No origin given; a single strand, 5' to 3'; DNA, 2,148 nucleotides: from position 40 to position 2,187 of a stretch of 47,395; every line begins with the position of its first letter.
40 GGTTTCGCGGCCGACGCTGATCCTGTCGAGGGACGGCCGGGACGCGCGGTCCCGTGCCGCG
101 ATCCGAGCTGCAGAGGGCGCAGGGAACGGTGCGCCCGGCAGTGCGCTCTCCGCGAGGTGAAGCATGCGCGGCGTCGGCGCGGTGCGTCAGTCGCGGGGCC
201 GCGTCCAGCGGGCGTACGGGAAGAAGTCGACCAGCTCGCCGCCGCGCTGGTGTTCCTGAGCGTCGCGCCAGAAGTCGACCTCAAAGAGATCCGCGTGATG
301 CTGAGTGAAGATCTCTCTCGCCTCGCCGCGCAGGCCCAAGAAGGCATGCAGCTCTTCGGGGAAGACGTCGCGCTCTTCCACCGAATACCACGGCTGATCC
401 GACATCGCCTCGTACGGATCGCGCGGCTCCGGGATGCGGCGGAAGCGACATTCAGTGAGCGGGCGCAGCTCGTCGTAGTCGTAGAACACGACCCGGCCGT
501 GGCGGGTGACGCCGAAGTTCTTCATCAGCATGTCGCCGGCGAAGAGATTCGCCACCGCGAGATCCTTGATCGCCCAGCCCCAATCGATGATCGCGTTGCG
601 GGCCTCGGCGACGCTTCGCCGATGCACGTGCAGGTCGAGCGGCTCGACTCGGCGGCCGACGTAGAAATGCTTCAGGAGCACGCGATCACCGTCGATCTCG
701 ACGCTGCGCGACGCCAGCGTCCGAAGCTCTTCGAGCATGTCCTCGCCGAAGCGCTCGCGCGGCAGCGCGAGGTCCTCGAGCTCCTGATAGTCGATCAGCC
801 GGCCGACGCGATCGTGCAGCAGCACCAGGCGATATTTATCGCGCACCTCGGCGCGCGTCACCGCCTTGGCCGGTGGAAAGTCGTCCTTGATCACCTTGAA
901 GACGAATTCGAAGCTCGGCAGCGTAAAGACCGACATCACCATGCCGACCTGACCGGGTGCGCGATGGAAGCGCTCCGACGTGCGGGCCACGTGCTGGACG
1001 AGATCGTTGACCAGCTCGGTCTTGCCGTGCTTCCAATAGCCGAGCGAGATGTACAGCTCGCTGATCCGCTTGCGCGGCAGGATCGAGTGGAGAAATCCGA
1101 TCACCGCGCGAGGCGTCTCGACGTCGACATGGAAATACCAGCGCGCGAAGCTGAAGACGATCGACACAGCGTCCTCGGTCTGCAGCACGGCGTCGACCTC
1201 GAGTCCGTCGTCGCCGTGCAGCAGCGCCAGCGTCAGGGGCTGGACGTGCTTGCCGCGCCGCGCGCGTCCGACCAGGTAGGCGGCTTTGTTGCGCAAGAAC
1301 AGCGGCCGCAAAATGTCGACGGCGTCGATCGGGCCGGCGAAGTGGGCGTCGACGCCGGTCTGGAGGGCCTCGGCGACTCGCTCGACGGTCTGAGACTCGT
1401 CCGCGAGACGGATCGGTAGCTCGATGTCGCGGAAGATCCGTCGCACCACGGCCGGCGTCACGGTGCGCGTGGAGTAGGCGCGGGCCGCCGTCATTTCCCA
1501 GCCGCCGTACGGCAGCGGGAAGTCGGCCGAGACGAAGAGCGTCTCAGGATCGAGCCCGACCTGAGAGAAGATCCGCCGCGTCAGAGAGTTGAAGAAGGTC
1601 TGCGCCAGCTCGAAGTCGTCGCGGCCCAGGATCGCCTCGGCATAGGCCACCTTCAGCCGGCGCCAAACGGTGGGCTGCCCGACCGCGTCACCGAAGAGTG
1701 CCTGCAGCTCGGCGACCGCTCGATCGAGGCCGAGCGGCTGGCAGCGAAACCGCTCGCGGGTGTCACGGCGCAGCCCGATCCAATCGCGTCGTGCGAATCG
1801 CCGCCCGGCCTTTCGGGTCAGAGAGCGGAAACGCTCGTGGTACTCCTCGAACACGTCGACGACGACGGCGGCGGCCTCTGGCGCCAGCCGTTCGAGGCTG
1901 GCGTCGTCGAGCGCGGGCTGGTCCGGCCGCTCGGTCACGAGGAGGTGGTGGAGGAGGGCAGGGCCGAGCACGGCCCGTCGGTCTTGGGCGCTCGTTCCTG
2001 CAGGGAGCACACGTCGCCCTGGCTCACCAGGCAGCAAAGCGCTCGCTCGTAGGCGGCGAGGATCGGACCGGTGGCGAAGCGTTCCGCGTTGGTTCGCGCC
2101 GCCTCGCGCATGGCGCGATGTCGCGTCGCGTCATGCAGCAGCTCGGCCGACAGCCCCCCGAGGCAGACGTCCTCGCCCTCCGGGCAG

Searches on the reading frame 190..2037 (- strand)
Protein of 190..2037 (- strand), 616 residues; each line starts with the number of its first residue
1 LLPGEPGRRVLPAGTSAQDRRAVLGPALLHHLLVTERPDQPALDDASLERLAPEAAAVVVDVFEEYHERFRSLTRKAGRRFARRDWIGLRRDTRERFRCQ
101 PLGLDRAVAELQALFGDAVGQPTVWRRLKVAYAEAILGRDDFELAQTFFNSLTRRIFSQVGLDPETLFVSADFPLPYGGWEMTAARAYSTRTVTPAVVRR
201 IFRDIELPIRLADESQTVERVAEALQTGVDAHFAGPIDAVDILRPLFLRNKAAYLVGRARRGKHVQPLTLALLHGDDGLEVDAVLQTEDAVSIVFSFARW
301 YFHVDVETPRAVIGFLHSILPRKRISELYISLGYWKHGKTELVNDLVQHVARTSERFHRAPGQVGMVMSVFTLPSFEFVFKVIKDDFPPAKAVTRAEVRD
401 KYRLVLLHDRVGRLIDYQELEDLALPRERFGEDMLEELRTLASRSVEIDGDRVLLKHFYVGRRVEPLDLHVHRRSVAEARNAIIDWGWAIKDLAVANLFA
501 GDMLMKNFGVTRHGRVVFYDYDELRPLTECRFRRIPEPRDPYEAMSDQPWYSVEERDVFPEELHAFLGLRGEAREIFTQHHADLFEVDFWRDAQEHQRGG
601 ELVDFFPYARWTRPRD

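Call 54: search_protein_families(library=padloc, alignment_id=A5, max_evalue=0.001)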
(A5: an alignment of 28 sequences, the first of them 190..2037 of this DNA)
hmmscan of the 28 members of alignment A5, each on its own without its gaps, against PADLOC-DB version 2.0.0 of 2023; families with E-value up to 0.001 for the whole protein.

A. member 1, window:190-2037:- (616 aa): 0 families

B. families by the number of members that match (of 28 scanned): 53 families (the first 25 are shown)
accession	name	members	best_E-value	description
PDLC04135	mad3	1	7.1e-99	mads_3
PDLC04042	PD-T4-6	1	1.1e-75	-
PDLC04960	PDC-S21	1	2.4e-75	-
PDLC04053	PD-T4-6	1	1e-73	-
PDLC04138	mad6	1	2.7e-71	mads_6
PDLC04061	PD-T4-6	1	5.9e-70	-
PDLC04054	PD-T4-6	1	4.5e-68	-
PDLC04961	PDC-S21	1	2.3e-65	-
PDLC04060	PD-T4-6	1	4.8e-64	-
PDLC04043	PD-T4-6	1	8.2e-63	-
PDLC04057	PD-T4-6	1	2e-60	-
PDLC04041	PD-T4-6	1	2.5e-60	-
PDLC04047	PD-T4-6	1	3.3e-60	-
PDLC04039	PD-T4-6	1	4.9e-57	-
PDLC04064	PD-T4-6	1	6.3e-56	-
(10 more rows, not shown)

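Call 55: search_protein_families(library=pfam, alignment_id=A5, max_evalue=0.00001)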
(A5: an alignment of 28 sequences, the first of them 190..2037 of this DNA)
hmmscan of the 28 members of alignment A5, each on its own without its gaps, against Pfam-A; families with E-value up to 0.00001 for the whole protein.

A. member 1, window:190-2037:- (616 aa): 2 families
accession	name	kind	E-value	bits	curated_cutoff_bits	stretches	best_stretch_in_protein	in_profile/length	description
PF06315.17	AceK_kinase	-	8.7e-104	347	29.3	1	355-609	1-255/256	Isocitrate dehydrogenase kinase/phosphatase (AceK) kinase domain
PF20423.3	AceK_regulatory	-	3.6e-80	269.8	25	1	56-353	1-301/302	Isocitrate dehydrogenase kinase/phosphatase (AceK), regulatory domain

B. families by the number of members that match (of 28 scanned): 64 families (the first 25 are shown)
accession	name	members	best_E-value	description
PF14559.12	TPR_19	2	6.5e-12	Tetratricopeptide repeat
PF07719.23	TPR_2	2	9.6e-08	Tetratricopeptide repeat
PF00310.26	GATase_2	1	1.1e-151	Glutamine amidotransferases class-II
PF01645.23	Glu_synthase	1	6.4e-139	Conserved region in glutamate synthase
PF01053.26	Cys_Met_Meta_PP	1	1.1e-136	Cys/Met metabolism PLP-dependent enzyme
PF00909.26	Ammonium_transp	1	5.7e-108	Ammonium Transporter Family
PF06315.17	AceK_kinase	1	8.7e-104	Isocitrate dehydrogenase kinase/phosphatase (AceK) kinase domain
PF04898.20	Glu_syn_central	1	9.5e-104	Glutamate synthase central domain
PF20423.3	AceK_regulatory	1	3.6e-80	Isocitrate dehydrogenase kinase/phosphatase (AceK), regulatory domain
PF01493.24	GXGXG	1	7.6e-68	GXGXG motif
PF13561.12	adh_short_C2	1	5.1e-56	Enoyl-(Acyl carrier protein) reductase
PF00069.31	Pkinase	1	1.1e-52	Protein kinase domain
PF00106.31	adh_short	1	3.7e-52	short chain dehydrogenase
PF00144.29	Beta-lactamase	1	6.8e-43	Beta-lactamase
PF04386.18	SspB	1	4.1e-41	Stringent starvation protein B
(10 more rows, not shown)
